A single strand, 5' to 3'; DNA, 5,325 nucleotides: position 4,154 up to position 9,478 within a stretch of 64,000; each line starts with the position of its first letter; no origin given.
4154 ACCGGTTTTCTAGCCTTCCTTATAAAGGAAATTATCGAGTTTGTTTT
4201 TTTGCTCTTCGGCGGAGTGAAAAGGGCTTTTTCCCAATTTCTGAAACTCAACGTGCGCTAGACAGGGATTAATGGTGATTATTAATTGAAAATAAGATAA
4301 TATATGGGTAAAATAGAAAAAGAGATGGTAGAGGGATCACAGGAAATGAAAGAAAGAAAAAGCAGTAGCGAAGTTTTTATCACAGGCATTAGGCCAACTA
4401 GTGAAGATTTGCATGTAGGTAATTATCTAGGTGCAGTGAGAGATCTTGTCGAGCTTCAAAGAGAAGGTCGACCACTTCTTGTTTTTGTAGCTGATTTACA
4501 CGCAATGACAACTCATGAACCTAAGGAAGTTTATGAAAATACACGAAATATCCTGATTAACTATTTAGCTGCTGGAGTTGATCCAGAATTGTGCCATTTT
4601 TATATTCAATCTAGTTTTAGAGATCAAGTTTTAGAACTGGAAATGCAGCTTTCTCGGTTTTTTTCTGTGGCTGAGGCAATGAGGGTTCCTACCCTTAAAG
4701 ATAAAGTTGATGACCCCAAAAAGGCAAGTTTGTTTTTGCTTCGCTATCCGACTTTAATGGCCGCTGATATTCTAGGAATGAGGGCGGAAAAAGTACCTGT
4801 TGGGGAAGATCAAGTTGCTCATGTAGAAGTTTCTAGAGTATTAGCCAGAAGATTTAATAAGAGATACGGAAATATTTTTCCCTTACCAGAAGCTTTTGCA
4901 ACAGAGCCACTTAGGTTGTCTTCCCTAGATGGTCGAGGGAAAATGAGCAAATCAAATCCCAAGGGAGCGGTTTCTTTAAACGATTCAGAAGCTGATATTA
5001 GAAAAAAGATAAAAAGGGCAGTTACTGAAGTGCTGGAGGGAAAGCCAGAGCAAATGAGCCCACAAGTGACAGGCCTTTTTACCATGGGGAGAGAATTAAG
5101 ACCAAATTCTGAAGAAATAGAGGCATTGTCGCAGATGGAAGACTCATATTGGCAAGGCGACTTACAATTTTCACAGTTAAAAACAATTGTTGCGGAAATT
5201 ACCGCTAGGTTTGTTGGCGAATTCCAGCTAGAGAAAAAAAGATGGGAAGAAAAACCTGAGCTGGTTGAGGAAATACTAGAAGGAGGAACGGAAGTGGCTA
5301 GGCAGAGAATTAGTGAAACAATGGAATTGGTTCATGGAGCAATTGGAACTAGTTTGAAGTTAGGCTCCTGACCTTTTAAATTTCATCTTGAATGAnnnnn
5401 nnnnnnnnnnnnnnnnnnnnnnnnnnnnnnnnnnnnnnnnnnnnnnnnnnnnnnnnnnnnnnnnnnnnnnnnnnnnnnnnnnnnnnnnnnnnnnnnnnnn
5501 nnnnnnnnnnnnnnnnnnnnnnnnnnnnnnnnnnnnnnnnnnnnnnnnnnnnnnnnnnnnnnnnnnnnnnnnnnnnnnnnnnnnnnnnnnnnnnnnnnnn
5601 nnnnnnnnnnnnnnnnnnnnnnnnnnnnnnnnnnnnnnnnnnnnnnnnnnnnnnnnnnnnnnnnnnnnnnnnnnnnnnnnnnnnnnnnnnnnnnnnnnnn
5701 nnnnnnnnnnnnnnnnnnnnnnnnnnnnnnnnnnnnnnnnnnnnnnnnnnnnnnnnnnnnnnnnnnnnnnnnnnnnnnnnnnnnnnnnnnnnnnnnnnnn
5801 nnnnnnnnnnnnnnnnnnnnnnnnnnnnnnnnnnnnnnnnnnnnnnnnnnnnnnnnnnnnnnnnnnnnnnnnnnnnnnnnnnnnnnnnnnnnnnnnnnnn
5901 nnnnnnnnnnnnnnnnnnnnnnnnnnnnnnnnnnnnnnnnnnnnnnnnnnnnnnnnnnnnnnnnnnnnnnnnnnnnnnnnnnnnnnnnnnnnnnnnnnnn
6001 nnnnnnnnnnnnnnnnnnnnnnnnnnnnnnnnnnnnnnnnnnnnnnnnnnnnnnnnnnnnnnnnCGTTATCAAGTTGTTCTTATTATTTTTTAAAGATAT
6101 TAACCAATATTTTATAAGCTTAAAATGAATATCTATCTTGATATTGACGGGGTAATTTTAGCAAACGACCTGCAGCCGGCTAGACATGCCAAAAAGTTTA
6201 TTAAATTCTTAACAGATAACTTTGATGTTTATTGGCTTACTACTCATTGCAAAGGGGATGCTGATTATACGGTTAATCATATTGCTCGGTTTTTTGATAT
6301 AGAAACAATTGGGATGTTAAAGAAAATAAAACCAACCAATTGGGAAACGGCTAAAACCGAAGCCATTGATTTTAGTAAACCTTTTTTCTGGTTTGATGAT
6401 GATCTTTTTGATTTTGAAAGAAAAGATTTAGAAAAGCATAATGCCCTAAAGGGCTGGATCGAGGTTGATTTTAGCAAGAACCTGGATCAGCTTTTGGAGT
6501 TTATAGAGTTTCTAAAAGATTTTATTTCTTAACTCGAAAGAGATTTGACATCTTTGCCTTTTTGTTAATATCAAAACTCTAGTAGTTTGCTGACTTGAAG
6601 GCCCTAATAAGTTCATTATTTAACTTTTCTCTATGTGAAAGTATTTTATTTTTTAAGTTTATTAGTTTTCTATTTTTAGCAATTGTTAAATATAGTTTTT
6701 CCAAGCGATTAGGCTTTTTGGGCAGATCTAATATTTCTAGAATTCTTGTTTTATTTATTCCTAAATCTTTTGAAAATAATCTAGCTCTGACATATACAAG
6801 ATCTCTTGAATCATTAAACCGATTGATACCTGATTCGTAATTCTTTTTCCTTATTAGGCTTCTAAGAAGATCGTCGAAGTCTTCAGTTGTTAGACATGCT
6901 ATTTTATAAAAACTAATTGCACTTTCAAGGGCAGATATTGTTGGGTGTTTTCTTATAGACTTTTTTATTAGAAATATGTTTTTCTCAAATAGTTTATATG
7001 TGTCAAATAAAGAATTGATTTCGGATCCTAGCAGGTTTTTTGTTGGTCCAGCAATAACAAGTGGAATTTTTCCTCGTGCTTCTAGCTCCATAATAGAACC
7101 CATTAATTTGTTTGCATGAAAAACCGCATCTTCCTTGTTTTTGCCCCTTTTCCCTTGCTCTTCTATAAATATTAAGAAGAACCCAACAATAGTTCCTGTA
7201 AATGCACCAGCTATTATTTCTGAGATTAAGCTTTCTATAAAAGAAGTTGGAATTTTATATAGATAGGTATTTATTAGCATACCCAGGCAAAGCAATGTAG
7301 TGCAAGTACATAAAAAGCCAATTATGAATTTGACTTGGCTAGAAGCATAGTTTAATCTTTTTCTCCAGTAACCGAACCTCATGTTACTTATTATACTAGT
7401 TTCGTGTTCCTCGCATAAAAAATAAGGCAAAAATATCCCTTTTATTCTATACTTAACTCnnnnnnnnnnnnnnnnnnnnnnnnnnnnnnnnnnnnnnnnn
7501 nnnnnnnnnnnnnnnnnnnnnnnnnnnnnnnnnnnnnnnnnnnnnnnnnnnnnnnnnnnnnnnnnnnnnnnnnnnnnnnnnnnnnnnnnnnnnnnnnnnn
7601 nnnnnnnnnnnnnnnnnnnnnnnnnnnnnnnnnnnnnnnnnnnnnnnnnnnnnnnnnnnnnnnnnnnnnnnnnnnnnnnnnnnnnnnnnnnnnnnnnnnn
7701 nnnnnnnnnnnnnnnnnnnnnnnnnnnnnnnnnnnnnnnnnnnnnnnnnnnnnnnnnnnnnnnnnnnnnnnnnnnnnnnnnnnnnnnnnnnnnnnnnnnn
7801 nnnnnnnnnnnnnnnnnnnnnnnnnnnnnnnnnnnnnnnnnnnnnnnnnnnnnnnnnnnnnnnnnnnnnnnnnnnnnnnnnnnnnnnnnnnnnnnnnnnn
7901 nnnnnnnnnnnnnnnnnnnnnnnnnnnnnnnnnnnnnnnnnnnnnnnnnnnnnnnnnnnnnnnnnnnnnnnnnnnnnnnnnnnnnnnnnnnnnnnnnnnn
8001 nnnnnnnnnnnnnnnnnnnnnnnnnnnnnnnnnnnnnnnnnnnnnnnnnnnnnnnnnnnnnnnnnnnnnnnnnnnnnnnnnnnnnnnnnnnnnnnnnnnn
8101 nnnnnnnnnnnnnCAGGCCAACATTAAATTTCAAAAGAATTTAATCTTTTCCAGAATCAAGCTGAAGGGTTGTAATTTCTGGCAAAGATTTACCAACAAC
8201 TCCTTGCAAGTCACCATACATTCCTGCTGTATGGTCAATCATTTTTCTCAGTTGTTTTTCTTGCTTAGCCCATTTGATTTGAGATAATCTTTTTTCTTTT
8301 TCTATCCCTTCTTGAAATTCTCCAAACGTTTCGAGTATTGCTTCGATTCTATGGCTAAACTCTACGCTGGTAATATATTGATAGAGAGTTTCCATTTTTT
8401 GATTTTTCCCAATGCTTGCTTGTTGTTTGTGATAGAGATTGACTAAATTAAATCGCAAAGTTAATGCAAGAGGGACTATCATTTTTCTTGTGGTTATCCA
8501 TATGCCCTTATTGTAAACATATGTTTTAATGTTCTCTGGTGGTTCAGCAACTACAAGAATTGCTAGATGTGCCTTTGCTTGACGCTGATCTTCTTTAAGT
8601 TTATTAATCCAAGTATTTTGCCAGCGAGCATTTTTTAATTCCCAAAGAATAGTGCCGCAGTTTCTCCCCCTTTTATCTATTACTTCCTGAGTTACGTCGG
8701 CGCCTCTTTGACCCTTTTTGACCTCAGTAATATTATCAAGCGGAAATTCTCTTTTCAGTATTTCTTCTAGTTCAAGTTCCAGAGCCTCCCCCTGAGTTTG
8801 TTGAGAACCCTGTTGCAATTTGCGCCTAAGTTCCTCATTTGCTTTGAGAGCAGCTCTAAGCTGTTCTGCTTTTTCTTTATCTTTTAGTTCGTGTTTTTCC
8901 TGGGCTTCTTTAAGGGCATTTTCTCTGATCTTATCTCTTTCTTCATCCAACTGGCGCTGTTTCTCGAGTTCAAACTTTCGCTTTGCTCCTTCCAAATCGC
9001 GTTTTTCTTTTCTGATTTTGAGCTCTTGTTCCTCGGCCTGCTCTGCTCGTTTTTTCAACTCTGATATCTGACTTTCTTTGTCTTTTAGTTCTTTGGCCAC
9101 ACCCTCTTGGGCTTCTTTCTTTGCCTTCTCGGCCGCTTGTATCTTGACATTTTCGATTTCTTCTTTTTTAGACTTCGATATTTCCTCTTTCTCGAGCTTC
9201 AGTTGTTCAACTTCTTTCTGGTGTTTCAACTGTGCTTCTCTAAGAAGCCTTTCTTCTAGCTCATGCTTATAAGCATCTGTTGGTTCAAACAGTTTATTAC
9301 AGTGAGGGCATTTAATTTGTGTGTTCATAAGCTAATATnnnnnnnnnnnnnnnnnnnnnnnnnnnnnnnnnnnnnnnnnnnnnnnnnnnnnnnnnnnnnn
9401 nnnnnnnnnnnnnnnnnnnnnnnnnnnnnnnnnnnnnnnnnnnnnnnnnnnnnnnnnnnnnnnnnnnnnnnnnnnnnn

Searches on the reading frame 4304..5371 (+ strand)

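Call 99: search_protein_families(library=pfam, proteins=[window:4304-5371:+], max_evalue=0.001)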
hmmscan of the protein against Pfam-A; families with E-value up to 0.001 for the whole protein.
window:4304-5371:+ (355 aa): 1 family
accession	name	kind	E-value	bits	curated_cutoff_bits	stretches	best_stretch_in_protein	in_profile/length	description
PF00579.31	tRNA-synt_1b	-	1.5e-50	172.6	21.1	1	25-302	8-289/292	tRNA synthetases class I (W and Y)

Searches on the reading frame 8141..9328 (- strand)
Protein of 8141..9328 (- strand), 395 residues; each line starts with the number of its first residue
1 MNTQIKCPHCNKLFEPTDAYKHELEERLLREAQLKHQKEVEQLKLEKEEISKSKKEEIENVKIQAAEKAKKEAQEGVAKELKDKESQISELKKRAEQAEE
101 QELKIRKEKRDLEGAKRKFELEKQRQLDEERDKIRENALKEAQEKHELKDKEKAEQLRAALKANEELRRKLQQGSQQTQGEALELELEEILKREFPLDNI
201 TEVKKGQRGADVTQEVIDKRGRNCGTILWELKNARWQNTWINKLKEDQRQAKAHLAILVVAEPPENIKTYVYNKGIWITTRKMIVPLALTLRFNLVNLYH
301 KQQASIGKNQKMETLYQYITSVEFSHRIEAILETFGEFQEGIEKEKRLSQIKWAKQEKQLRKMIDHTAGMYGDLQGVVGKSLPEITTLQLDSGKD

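Call 9: search_protein_families(library=pfam, proteins=[window:8141-9328:-], max_evalue=0.001)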
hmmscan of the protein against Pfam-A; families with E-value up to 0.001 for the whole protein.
window:8141-9328:- (395 aa): 1 family
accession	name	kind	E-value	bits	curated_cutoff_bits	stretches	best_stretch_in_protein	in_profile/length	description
PF09903.14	DUF2130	-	2.6e-55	187.9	26.7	1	147-391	2-253/255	Uncharacterized protein conserved in bacteria (DUF2130)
